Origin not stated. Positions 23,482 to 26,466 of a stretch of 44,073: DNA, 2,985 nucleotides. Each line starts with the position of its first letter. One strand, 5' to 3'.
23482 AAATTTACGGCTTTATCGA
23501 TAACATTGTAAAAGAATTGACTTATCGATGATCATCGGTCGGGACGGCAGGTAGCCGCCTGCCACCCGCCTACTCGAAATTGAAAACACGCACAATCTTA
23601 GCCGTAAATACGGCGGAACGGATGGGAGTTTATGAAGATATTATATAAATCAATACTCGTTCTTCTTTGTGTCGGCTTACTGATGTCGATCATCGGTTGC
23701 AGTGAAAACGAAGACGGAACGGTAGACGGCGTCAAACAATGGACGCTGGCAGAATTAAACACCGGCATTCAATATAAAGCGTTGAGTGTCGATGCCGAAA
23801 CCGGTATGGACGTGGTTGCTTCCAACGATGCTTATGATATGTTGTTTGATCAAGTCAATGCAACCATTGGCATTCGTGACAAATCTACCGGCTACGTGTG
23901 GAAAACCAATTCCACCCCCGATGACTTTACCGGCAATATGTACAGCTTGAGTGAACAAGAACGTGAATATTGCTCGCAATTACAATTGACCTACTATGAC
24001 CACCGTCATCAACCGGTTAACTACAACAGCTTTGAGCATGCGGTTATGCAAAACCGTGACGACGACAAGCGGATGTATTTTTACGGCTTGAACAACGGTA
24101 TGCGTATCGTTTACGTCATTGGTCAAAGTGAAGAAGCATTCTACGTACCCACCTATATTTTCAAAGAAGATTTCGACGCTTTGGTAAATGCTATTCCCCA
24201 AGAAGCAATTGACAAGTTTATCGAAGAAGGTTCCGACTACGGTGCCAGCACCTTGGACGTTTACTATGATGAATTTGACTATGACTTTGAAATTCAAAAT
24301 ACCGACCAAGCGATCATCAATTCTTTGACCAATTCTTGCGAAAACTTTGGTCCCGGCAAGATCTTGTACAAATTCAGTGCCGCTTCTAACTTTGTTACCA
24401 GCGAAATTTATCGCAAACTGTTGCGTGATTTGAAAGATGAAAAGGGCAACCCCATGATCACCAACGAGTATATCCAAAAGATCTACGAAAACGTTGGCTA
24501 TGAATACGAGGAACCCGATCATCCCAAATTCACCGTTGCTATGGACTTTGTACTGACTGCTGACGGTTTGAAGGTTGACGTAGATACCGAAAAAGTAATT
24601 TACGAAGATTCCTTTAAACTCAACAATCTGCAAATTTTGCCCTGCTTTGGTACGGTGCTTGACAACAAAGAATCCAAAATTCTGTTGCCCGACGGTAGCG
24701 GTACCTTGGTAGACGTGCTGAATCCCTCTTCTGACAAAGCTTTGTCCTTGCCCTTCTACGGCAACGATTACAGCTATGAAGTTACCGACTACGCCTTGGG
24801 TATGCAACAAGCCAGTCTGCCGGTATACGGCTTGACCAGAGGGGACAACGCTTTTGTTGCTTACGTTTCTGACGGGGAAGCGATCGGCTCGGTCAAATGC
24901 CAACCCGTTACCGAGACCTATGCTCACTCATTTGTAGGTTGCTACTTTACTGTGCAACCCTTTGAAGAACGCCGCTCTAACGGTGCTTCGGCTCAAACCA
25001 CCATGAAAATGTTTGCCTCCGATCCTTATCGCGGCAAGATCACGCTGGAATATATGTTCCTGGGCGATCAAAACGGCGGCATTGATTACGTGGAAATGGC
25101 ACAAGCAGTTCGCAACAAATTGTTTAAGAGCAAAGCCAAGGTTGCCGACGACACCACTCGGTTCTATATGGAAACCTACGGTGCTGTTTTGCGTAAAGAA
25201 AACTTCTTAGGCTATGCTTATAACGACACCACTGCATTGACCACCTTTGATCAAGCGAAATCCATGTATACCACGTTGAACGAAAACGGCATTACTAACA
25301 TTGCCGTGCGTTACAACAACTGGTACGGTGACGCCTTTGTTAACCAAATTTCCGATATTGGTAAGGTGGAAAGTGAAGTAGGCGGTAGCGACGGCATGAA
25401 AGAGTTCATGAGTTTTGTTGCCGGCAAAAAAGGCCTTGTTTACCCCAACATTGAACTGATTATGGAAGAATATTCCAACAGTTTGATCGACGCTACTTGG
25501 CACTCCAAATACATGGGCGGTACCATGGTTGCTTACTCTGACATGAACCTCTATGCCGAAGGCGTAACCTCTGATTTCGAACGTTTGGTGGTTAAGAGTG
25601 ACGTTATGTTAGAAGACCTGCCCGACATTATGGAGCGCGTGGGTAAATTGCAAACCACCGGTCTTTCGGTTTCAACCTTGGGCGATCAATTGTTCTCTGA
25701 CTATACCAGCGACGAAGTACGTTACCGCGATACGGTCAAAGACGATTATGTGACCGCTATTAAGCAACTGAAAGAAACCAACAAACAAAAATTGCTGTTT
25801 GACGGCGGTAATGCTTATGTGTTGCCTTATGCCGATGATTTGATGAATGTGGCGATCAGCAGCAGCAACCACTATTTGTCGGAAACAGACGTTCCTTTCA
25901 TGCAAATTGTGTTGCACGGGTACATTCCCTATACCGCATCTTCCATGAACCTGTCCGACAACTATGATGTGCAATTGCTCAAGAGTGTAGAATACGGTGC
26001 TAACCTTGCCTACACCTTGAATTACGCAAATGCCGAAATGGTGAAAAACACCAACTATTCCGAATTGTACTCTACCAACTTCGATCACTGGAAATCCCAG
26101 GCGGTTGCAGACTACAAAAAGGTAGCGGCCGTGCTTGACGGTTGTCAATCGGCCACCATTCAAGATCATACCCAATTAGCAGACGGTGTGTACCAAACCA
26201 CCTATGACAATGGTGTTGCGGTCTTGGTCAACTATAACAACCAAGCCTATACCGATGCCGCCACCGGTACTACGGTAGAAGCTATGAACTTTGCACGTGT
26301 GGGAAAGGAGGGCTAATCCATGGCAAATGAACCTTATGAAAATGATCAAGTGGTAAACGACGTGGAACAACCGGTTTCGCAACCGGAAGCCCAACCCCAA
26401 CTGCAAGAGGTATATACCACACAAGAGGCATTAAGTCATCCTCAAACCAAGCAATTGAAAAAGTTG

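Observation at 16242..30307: Candidate undescribed system: two ATPase-less sugar ABC importers bracketing an NHL/TPR/Yip1 membrane protein and a large orphan lipoprotein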

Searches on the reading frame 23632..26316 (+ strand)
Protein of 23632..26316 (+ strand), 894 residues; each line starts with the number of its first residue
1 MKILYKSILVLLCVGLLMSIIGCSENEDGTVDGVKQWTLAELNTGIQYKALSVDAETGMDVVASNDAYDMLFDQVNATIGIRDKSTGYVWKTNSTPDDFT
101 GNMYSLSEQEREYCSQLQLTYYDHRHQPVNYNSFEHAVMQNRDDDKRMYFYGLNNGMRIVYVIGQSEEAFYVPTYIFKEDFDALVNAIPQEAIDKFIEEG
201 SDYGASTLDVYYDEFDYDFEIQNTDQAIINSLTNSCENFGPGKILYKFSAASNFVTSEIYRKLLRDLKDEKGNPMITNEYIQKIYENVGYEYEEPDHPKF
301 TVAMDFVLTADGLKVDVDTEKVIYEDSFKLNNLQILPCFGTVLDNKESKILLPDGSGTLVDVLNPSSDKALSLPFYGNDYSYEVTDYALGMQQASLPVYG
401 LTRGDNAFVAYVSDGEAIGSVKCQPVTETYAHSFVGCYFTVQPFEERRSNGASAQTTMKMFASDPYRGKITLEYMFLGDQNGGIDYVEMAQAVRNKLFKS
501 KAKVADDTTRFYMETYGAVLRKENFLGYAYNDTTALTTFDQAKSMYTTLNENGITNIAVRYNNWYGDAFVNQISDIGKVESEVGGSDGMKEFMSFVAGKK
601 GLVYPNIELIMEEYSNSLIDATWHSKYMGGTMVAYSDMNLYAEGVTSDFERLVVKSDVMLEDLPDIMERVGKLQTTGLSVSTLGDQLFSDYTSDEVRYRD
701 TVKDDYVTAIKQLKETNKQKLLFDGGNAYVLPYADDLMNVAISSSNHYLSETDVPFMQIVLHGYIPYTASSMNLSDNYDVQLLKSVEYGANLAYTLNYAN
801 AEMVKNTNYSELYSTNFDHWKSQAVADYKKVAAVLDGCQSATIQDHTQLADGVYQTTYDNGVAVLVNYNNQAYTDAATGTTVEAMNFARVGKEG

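Call 4: search_protein_families(library=pfam, proteins=[window:23632-26316:+], max_evalue=0.01)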
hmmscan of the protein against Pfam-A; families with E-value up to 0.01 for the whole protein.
window:23632-26316:+ (894 aa): 1 family
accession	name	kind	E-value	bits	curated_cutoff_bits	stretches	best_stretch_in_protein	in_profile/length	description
PF18952.6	DUF5696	-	7.7e-141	471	25.6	1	283-887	6-612/612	Family of unknown function (DUF5696)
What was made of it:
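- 23632..26316 (+): Y (894 aa). A DUF5696 lipoprotein with an N-terminal beta-sandwich carrying a helical insertion, a (beta/alpha)8 barrel (about 510-835) and a C-terminal beta-sandwich. It is a distant relative of GH129/GH101-type glycosidases. DUF5696 E=7.7e-141 (call 4).
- Checked: Y (23632-26316): DUF5696 E=7.7e-141 (call 4), with lipobox IIGC.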

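Call 5: search_protein_families(library=ncbifam, proteins=[window:23632-26316:+], max_evalue=0.01)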
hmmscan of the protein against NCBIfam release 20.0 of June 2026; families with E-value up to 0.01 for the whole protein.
window:23632-26316:+ (894 aa): 0 families

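Call 9: find_homologous_proteins(query=window:23632-26316:+, max_evalue=0.00001)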
Query window:23632-26316:+ (894 aa): 57 proteins with E <= 0.00001 among 8000 candidates.
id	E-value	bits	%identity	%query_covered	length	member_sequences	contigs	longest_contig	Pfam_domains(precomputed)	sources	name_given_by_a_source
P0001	0.0e+0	1975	97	100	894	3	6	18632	PF18952.7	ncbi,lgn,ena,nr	ncbi:MAG: hypothetical protein IKT68_00520 [Clostridia bacterium]|nr:hypothetical protein [Clostridi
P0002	0.0e+0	1764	87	98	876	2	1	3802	PF18952.7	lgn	-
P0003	0.0e+0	1244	63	99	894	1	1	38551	PF18952.7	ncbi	-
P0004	0.0e+0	1209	61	100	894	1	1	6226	PF18952.7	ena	-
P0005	0.0e+0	1169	62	95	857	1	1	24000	PF18952.7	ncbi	-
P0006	1.1e-273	929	51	100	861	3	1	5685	PF18952.7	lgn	-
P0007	6.0e-272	923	50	99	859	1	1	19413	PF18952.7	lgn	-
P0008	3.6e-270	917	50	100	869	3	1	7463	PF18952.7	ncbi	-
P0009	1.4e-261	889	49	100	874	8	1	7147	PF18952.7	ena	-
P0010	1.2e-244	833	46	100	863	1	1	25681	PF18952.7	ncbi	-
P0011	5.0e-241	821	46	99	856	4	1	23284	PF18952.7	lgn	-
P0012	1.8e-240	819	46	97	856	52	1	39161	PF18952.7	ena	-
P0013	2.9e-68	249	27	91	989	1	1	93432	PF18952.7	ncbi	-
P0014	2.1e-64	236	26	92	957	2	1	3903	PF18952.7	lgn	-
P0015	3.5e-63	232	26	91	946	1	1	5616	PF18952.7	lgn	-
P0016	4.8e-61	225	27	64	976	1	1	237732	PF18952.7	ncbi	-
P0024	3.0e-52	196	24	97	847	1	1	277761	PF18952.7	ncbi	-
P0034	1.7e-45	174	28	66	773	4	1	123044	PF18952.7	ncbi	-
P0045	2.9e-33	133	25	66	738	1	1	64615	PF18952.7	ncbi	-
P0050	4.6e-31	126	25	63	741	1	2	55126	PF18952.7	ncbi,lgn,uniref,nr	ncbi:DUF5696 domain-containing protein [Mahella sp.]|uniref:DUF5696 domain-containing protein n=1 Ta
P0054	4.9e-20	90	27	29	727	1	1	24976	PF18952.7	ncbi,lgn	-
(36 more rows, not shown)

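Call 10: search_solved_structures(query=window:23632-26316:+, max_evalue=1, show_alignments=2)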
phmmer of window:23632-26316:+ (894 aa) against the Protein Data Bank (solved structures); distinct sequences matched with E-value up to 1: 0.

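Call 12: find_encoding_contigs(protein=P0003, flank=10000, max_places=2)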
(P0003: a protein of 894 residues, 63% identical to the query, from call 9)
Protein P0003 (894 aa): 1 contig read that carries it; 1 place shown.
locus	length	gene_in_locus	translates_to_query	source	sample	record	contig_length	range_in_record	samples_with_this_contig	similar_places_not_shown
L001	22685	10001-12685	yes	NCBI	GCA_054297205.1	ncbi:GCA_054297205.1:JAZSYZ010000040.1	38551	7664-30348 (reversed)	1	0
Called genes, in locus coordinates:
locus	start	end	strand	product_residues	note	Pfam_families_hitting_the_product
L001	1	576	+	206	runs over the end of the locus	PF12844:HTH_19, PF13560:HTH_31, PF01381:HTH_3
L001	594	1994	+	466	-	PF02127:Peptidase_M18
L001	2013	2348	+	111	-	PF05164:ZapA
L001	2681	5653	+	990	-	PF01547:SBP_bac_1, PF13416:SBP_bac_8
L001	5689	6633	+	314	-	PF00528:BPD_transp_1 (faint)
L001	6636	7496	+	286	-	PF00528:BPD_transp_1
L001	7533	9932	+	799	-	PF01436:NHL (faint), PF04893:Yip1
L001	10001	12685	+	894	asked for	PF18952:DUF5696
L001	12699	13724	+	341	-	-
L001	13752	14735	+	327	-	PF00528:BPD_transp_1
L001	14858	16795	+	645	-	-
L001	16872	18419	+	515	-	PF06452:CBM9_1 (weak), PF00404:Dockerin_1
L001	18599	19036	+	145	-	-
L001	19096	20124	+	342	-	PF02517:Rce1-like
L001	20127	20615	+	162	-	PF00383:dCMP_cyt_deam_1, PF14437:MafB19-deam, PF14439:Bd3614-deam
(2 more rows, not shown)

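Call 14: find_encoding_contigs(protein=P0012, flank=10000, max_places=2)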
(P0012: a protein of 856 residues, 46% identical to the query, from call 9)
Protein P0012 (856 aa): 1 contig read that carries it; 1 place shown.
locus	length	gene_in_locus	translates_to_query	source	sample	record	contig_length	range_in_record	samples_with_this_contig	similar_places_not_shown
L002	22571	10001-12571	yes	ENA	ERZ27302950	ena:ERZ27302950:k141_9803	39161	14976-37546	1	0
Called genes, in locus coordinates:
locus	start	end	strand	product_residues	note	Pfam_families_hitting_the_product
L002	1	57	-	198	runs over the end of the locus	PF00300:His_Phos_1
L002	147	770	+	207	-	PF12844:HTH_19, PF13560:HTH_31, PF01381:HTH_3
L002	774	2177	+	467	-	PF02127:Peptidase_M18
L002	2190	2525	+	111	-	PF05164:ZapA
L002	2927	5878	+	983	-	PF01547:SBP_bac_1, PF13416:SBP_bac_8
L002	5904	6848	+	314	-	-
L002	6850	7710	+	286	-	PF00528:BPD_transp_1 (faint)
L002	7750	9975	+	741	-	PF01436:NHL (faint), PF04893:Yip1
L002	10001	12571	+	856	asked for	PF18952:DUF5696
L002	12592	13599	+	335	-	PF00528:BPD_transp_1 (weak)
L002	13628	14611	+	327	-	PF00528:BPD_transp_1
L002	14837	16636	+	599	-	PF01547:SBP_bac_1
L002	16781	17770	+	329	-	-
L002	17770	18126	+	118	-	PF00404:Dockerin_1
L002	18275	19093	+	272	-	PF03372:Exo_endo_phos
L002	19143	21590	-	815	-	PF02861:Clp_N, PF00004:AAA, PF17871:AAA_lid_9, PF02151:UVR, PF00004:AAA, PF07724:AAA_2, PF07728:AAA_5, PF10431:ClpB_D2-small, +9 more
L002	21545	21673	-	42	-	-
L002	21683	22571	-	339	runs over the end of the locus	PF00217:ATP-gua_Ptrans, PF27454:McsB_C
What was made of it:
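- Checked: Its 57%-identical homologue in L002 carries SBP_bac_1 (call 14).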

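Call 15: find_encoding_contigs(protein=P0013, flank=10000, max_places=2)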
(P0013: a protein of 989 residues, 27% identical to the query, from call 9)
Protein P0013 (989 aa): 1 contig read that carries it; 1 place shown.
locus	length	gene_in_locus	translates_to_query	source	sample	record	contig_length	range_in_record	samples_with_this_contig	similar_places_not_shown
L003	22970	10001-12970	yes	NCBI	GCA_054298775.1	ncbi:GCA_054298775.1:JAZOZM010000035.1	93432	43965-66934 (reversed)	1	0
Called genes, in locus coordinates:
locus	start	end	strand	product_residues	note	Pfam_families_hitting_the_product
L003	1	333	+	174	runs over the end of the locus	PF16112:DUF4830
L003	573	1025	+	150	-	PF00075:RNase_H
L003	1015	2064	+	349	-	PF03054:tRNA_Me_trans, PF20259:tRNA_Me_trans_M, PF20258:tRNA_Me_trans_C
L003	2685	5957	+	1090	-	PF13416:SBP_bac_8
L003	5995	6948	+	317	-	-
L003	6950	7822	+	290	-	PF00528:BPD_transp_1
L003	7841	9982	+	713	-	PF01436:NHL (faint), PF04893:Yip1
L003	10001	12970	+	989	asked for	PF18952:DUF5696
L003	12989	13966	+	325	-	PF00528:BPD_transp_1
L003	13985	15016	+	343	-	PF00528:BPD_transp_1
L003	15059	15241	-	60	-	-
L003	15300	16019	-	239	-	PF01171:ATP_bind_3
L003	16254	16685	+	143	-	PF00572:Ribosomal_L13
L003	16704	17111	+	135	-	PF00380:Ribosomal_S9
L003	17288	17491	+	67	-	-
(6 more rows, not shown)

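Call 16: find_encoding_contigs(protein=P0024, flank=10000, max_places=2)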
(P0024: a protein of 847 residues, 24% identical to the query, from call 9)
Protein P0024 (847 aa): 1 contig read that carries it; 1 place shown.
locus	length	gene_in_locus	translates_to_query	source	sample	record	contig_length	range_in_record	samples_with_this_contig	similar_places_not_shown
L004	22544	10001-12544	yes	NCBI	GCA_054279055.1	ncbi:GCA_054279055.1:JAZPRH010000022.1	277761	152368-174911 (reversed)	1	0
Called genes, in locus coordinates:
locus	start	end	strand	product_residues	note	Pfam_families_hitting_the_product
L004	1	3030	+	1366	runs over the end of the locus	PF01120:Alpha_L_fucos (weak), PF00404:Dockerin_1 (faint)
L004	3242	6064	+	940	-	PF01547:SBP_bac_1, PF13416:SBP_bac_8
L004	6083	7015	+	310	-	PF00528:BPD_transp_1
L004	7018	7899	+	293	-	PF00528:BPD_transp_1 (weak)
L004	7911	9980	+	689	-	PF01436:NHL (weak), PF04893:Yip1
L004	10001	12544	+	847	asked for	PF18952:DUF5696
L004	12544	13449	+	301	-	PF00528:BPD_transp_1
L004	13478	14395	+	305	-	PF00528:BPD_transp_1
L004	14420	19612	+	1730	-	PF00722:Glyco_hydro_16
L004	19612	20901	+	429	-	PF01120:Alpha_L_fucos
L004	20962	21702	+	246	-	PF01261:AP_endonuc_2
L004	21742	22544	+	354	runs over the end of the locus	PF01408:GFO_IDH_MocA, PF02894:GFO_IDH_MocA_C (weak), PF22725:GFO_IDH_MocA_C3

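Call 17: find_encoding_contigs(protein=P0034, flank=10000, max_places=2)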
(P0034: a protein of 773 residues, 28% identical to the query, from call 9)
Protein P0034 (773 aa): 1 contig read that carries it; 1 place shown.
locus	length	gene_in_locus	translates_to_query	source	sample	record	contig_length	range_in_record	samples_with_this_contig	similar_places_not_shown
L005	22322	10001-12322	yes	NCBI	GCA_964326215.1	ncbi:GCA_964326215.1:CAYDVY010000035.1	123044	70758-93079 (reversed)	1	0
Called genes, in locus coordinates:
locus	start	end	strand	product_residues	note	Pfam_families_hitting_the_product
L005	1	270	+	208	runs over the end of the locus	PF04542:Sigma70_r2, PF08281:Sigma70_r4_2 (weak)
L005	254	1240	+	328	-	PF13280:WYL, PF25583:WCX (weak)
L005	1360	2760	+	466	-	PF08245:Mur_ligase_M, PF02875:Mur_ligase_C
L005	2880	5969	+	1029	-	PF01547:SBP_bac_1, PF13416:SBP_bac_8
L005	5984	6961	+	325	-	-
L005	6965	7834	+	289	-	PF00528:BPD_transp_1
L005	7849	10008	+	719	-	PF01436:NHL (weak), PF17170:DUF5128 (faint), PF04893:Yip1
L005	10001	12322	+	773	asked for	PF18952:DUF5696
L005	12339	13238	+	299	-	PF00528:BPD_transp_1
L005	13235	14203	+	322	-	PF00528:BPD_transp_1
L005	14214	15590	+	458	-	PF01547:SBP_bac_1, PF13416:SBP_bac_8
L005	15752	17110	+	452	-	PF01547:SBP_bac_1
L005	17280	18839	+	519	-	PF00474:SSF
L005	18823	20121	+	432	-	PF00501:AMP-binding, PF14535:AMP-binding_C_2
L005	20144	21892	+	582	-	PF01855:POR_N, PF02775:TPP_enzyme_C, PF12797:Fer4_2 (faint), PF13237:Fer4_10 (weak), PF14697:Fer4_21 (weak), PF00037:Fer4 (weak)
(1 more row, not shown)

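Call 18: find_encoding_contigs(protein=P0050, flank=10000, max_places=2)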
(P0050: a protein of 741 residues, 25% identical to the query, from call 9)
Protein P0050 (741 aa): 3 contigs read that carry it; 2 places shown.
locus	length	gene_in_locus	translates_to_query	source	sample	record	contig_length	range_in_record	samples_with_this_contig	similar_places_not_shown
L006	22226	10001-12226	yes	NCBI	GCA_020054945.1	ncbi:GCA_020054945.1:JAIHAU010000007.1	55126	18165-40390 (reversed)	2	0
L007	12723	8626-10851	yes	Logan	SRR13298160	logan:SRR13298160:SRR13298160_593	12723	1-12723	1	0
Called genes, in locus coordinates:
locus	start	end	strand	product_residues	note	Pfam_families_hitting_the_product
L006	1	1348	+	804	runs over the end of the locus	PF01301:Glyco_hydro_35, PF02449:Glyco_hydro_42, PF22369:GLMA_2nd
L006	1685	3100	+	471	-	PF01547:SBP_bac_1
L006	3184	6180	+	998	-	PF01547:SBP_bac_1, PF13416:SBP_bac_8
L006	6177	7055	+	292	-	PF00528:BPD_transp_1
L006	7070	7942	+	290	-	PF00528:BPD_transp_1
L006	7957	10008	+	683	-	PF01436:NHL (weak), PF04893:Yip1 (weak)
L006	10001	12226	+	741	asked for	PF18952:DUF5696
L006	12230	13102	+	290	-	PF00528:BPD_transp_1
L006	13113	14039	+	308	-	PF00528:BPD_transp_1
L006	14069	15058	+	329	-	PF00356:LacI, PF00532:Peripla_BP_1, PF13407:Peripla_BP_4, PF13377:Peripla_BP_3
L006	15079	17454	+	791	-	PF06165:GH94_b-supersand, PF17167:Glyco_hydro_94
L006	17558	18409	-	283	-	PF00248:Aldo_ket_red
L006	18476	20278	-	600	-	PF00070:Pyr_redox (faint), PF07992:Pyr_redox_2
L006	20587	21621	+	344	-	PF02424:ApbE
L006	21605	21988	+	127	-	PF07009:NusG_II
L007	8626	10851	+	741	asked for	PF18952:DUF5696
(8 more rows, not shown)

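Call 33: predict_structure(alignment_id=A1)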
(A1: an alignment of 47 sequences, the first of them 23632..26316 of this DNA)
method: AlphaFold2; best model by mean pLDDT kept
length: 894 residues; sequences in the alignment: 47
mean_pLDDT: 88.2   pTM: 0.86
mean pLDDT of the five models: 88.2, 87.8, 87.2, 86.7, 86.3
residues with pLDDT >= 90: 551; 70-90: 269; 50-70: 57; < 50: 17
segments of 3 or more residues with pLDDT < 50: 638-647, 892-894
pLDDT, mean of each block of 10 residues (from residue 1): 73 79 52 68 79 94 97 95 94 89 81 95 89 93 89 94 87 92 90 80 61 89 86 91 89 77 89 91 94 82 96 96 88 93 89 95 86 90 65 93 94 96 89 93 81 70 92 94 91 95 94 94 79 92 98 96 82 87 94 96 94 71 85 70 46 92 94 93 91 87 96 96 95 96 88 96 97 92 97 95 80 90 97 96 96 96 96 94 95 45
secondary structure, 60 per line:
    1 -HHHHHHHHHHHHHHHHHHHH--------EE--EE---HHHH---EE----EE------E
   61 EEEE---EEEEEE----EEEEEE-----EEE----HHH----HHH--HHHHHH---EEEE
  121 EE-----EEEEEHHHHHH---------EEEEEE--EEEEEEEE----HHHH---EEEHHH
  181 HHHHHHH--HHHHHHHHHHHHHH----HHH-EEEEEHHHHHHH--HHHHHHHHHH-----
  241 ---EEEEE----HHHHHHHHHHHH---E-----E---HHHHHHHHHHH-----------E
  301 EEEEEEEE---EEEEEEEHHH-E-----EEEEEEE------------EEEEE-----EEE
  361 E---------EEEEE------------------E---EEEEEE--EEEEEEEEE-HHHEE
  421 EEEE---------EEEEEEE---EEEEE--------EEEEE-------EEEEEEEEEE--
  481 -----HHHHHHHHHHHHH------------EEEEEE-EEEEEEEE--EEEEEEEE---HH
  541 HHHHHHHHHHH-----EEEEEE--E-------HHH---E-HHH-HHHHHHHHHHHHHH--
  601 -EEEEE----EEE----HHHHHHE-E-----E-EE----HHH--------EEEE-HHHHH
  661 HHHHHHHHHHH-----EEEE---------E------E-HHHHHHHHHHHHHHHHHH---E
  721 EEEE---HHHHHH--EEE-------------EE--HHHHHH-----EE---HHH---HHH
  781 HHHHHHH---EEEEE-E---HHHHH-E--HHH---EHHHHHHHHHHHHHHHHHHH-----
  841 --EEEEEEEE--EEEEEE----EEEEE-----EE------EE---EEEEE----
elements in order (helices of 4 or more, strands of 3 or more residues): H2-21 H39-42 E60-64 E68-73 E78-83 E89-91 H108-113 E117-122 E128-132 H133-138 E148-153 E156-163 H168-171 E175-177 H178-187 H190-203 E212-216 H217-223 H226-235 E244-248 H253-264 H278-288 E300-308 E312-318 E329-335 E348-352 E358-361 E371-375 E398-403 E406-414 E419-424 E434-440 E444-448 E457-461 E469-478 H486-498 E511-516 E518-525 E528-535 H539-551 E557-562 H585-598 E602-606 E611-613 H618-623 E651-654 H656-671 E677-680 H699-716 E720-724 H728-733 E736-738 H756-761 H778-787 E791-795 H801-805 H817-835 E843-850 E853-858 E863-867 E886-890
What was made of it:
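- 23632..26316 (+): AF2 pLDDT 88, pTM 0.86 (call 33).
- On CAZy GH129 (and GH129-like DagB group): AF2 model with pLDDT 88 (call 33).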
